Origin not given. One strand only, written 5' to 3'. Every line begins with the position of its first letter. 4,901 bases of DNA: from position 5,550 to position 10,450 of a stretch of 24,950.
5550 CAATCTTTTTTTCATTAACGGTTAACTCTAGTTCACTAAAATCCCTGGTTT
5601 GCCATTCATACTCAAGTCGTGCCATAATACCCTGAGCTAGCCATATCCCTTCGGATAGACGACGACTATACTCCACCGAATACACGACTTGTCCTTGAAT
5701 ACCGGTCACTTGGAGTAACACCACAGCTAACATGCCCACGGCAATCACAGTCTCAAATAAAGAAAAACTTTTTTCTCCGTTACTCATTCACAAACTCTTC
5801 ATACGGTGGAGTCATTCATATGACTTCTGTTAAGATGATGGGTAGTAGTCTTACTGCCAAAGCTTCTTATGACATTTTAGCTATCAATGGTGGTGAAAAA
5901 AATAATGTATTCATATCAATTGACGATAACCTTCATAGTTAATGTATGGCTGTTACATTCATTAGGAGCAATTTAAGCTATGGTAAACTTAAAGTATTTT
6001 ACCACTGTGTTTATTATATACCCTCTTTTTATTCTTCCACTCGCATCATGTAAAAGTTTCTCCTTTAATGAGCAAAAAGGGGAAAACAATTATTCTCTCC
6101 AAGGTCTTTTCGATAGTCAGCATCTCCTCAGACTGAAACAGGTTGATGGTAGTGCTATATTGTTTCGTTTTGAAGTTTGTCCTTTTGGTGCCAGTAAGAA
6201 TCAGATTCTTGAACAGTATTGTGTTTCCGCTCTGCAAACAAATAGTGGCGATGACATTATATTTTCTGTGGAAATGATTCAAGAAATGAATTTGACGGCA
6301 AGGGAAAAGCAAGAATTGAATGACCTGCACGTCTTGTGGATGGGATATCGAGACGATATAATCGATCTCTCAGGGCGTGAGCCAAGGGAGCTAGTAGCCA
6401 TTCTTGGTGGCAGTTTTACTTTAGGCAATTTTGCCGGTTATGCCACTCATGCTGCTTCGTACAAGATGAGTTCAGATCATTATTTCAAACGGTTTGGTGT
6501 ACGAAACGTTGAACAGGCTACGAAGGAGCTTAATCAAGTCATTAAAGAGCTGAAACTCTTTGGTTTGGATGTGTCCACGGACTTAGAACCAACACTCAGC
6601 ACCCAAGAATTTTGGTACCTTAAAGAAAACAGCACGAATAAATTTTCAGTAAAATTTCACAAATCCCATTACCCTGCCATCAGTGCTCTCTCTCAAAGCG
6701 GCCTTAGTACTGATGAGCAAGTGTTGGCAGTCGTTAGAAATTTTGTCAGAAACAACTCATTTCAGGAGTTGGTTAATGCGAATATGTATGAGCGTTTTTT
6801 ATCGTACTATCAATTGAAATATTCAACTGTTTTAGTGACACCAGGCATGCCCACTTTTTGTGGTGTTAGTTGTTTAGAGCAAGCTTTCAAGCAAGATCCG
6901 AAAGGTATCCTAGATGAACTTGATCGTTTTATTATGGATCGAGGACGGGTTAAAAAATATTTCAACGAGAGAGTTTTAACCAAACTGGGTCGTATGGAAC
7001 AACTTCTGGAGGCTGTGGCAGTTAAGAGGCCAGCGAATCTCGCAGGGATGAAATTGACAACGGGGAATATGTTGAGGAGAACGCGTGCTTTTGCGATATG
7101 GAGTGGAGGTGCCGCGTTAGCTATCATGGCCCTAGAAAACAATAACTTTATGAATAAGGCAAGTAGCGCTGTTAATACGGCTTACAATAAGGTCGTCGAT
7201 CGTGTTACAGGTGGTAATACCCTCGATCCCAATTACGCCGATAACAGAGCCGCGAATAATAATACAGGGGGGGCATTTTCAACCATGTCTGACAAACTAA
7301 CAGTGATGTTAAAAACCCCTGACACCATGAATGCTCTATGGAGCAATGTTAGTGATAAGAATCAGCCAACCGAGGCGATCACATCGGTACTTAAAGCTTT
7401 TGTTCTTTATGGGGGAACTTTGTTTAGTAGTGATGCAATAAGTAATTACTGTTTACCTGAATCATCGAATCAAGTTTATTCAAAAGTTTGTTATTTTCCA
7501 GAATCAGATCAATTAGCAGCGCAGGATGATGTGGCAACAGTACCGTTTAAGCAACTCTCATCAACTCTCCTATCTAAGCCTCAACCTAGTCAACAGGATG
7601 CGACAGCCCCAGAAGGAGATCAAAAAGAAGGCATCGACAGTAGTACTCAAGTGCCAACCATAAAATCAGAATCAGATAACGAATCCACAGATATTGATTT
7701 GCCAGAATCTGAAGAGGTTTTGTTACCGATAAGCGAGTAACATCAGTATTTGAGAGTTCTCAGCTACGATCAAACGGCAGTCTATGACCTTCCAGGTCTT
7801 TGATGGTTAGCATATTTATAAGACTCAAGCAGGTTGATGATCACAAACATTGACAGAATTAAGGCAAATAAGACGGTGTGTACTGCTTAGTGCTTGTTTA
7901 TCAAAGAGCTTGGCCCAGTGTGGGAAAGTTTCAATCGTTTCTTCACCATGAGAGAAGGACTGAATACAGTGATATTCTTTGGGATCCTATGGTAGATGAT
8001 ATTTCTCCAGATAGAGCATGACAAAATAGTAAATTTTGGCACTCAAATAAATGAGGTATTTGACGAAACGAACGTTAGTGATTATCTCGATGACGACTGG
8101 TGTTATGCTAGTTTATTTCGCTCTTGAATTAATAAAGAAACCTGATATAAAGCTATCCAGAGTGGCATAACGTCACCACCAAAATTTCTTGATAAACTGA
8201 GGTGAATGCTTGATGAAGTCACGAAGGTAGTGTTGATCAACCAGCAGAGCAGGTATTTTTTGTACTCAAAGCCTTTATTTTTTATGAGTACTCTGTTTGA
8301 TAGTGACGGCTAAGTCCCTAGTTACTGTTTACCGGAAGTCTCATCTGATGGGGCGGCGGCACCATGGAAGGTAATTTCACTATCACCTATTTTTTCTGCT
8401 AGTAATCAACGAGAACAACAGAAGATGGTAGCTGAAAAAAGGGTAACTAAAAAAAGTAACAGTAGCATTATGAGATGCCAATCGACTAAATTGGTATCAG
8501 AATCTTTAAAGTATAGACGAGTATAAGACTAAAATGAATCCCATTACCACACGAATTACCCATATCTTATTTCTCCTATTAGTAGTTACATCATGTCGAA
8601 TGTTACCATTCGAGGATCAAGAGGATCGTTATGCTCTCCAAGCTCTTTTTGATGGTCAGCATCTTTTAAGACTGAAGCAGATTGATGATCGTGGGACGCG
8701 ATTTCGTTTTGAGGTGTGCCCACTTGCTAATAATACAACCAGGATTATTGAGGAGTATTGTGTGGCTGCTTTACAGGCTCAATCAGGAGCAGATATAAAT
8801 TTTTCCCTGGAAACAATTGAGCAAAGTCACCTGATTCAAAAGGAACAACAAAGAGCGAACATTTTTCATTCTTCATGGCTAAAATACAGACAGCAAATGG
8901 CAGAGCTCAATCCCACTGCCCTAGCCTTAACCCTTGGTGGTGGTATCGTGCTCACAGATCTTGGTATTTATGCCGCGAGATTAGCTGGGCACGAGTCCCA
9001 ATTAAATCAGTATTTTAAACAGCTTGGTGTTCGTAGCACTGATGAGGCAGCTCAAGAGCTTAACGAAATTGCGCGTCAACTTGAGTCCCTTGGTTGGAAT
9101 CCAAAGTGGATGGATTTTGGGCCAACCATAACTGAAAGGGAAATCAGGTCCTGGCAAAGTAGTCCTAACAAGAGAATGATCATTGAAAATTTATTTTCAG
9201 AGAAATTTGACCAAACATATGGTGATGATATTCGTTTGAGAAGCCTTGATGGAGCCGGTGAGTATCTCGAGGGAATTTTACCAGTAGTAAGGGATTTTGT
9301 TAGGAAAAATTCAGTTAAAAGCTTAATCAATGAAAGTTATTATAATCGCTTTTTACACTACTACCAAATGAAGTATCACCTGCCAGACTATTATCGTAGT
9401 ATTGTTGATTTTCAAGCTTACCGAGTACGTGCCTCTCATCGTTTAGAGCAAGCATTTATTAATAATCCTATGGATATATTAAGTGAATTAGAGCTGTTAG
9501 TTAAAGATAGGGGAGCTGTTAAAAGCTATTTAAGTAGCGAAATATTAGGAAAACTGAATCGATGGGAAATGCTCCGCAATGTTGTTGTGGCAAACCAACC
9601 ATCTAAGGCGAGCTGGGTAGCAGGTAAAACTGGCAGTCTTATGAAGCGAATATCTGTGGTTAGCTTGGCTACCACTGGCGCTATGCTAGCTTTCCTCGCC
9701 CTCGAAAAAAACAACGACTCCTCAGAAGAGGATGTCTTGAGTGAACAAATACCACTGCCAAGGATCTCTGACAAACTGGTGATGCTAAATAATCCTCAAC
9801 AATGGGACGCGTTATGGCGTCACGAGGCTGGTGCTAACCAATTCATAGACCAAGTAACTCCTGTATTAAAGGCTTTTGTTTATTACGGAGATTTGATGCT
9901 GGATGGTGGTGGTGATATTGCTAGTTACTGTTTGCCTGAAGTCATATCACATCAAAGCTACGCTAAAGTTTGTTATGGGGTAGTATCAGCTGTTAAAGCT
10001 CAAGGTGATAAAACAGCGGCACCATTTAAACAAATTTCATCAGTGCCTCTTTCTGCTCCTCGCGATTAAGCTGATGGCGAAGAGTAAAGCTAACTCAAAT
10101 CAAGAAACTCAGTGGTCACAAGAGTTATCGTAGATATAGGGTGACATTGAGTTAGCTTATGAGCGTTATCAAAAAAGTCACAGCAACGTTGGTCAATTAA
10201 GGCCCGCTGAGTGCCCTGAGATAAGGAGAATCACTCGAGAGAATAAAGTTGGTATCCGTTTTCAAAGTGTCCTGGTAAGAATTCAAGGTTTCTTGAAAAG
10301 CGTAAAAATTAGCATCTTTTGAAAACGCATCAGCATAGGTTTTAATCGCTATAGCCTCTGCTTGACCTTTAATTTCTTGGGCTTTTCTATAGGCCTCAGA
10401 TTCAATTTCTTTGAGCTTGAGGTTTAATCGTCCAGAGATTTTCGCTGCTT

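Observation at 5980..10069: Tandem array of an unrecognised lipoprotein family, divergent from a T2SS operon, with an insert-between-two-hydrophobic-helices architecture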

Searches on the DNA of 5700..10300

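Call 105: search_rna_families(source=window, start=5700, end=10300, threshold=gathering)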
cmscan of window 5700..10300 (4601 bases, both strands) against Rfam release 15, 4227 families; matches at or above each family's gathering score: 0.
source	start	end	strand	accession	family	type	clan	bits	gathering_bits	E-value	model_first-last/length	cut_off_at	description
